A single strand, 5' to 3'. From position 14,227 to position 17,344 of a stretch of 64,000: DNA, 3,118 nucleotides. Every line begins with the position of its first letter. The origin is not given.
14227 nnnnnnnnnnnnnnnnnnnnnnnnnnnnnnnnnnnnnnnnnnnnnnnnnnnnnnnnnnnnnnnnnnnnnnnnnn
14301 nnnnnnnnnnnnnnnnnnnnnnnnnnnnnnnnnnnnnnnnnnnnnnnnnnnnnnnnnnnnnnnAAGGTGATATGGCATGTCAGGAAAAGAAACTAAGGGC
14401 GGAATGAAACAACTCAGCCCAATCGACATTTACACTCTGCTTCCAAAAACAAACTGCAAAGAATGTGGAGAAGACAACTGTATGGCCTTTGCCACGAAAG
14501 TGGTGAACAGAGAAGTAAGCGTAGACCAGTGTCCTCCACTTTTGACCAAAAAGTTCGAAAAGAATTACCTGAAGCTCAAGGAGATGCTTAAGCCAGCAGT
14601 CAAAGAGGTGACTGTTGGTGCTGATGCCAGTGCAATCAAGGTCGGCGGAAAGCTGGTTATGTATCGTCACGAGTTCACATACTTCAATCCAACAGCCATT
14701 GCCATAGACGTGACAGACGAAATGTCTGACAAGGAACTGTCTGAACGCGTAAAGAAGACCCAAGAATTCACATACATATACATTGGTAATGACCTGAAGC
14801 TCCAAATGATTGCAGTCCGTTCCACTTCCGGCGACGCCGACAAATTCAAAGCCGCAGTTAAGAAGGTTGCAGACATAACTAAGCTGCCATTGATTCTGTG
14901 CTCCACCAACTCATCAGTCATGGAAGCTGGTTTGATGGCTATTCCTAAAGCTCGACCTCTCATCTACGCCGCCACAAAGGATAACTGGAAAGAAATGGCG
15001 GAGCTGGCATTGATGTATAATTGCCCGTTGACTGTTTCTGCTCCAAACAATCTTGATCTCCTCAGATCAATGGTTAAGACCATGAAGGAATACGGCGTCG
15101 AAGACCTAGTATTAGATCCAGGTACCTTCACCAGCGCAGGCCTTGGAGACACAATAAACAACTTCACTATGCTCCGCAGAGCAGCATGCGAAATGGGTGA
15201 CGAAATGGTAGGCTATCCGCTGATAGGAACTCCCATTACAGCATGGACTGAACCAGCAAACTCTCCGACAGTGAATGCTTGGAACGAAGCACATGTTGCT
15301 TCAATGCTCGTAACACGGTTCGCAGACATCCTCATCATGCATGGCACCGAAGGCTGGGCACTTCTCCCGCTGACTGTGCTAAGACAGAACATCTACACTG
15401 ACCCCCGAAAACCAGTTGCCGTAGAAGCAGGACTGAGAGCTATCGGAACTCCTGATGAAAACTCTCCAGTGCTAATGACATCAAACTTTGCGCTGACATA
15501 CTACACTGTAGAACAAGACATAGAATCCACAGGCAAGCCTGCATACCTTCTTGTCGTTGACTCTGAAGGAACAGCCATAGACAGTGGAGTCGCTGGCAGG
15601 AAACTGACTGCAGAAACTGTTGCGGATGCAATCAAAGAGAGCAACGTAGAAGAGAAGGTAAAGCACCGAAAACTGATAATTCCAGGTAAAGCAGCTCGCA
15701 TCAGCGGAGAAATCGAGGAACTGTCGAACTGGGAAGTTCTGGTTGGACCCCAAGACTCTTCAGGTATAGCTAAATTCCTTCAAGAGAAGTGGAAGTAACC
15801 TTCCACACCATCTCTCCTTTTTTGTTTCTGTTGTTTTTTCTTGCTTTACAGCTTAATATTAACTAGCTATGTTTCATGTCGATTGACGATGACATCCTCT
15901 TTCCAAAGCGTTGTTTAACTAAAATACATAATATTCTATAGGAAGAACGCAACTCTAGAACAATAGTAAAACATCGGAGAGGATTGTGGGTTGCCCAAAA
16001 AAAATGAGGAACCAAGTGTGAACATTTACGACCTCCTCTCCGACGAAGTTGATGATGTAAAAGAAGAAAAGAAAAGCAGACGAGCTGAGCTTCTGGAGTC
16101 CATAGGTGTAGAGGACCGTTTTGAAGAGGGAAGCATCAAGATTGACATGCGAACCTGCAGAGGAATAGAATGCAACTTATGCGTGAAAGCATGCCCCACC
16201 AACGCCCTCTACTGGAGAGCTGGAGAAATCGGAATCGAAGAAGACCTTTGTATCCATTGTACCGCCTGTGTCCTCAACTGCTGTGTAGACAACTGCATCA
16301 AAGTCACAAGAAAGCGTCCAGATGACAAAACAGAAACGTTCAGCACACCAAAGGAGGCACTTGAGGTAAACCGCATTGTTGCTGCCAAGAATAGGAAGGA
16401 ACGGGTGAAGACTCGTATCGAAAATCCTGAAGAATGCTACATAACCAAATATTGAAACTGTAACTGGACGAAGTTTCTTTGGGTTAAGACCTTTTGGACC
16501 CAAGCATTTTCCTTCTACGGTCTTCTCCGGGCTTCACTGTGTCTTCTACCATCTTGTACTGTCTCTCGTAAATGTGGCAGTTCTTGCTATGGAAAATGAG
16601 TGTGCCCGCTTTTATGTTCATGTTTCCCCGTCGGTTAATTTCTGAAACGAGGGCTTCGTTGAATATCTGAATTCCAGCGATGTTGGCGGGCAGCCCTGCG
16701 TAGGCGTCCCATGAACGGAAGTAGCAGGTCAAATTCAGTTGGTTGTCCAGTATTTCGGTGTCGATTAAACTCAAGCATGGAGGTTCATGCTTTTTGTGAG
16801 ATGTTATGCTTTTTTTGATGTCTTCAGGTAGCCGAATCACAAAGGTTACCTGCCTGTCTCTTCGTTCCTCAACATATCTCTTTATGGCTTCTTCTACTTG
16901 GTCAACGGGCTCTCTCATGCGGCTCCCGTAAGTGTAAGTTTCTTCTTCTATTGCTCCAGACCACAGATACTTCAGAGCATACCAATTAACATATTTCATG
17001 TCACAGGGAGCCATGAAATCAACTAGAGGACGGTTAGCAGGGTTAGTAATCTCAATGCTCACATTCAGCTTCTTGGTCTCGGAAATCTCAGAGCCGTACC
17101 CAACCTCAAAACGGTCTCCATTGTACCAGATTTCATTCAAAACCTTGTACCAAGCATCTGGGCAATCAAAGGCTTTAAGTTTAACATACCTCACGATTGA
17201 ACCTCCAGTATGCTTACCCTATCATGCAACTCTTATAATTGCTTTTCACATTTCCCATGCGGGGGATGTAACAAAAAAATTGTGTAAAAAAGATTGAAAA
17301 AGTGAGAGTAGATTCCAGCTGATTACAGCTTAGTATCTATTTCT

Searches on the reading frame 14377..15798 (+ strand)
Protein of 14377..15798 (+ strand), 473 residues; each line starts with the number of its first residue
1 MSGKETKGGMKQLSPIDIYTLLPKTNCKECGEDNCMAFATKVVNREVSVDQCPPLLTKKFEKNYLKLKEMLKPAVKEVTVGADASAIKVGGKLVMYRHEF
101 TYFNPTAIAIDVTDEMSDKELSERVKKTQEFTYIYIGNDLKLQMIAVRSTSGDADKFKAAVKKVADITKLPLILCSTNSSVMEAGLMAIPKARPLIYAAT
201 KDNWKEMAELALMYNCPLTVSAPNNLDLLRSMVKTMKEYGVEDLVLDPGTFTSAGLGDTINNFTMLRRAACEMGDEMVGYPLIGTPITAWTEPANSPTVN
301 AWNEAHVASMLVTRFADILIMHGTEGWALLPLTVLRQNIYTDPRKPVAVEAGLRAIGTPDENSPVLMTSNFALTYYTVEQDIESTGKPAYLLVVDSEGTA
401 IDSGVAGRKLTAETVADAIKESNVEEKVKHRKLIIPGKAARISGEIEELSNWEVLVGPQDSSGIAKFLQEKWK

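Call 47: search_protein_families(library=pfam, proteins=[window:14377-15798:+], max_evalue=0.00001)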
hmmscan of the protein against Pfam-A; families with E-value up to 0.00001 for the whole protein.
window:14377-15798:+ (473 aa): 2 families
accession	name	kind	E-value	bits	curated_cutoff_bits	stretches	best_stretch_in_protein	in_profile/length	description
PF03599.22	CdhD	-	2.7e-133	444.9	24.8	1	77-467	1-386/387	CO dehydrogenase/acetyl-CoA synthase delta subunit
PF04060.18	FeS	-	3.4e-15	55.9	23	1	22-54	1-33/33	Putative Fe-S cluster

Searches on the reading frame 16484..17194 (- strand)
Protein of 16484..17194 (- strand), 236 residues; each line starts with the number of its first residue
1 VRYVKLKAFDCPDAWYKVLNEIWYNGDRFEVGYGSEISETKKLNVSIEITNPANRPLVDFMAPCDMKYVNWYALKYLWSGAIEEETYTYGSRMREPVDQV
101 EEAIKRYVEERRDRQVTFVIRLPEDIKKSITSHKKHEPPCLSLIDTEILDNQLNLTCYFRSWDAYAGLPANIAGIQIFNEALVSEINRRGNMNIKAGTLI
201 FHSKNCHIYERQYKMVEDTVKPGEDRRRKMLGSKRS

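Call 47: search_protein_families(library=pfam, proteins=[window:16484-17194:-], max_evalue=0.00001)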
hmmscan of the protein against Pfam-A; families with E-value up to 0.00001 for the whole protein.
window:16484-17194:- (236 aa): 1 family
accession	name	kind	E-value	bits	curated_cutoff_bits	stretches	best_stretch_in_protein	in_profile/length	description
PF00303.24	Thymidylat_synt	-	3.2e-13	49.9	24.3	1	89-221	94-223/266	Thymidylate synthase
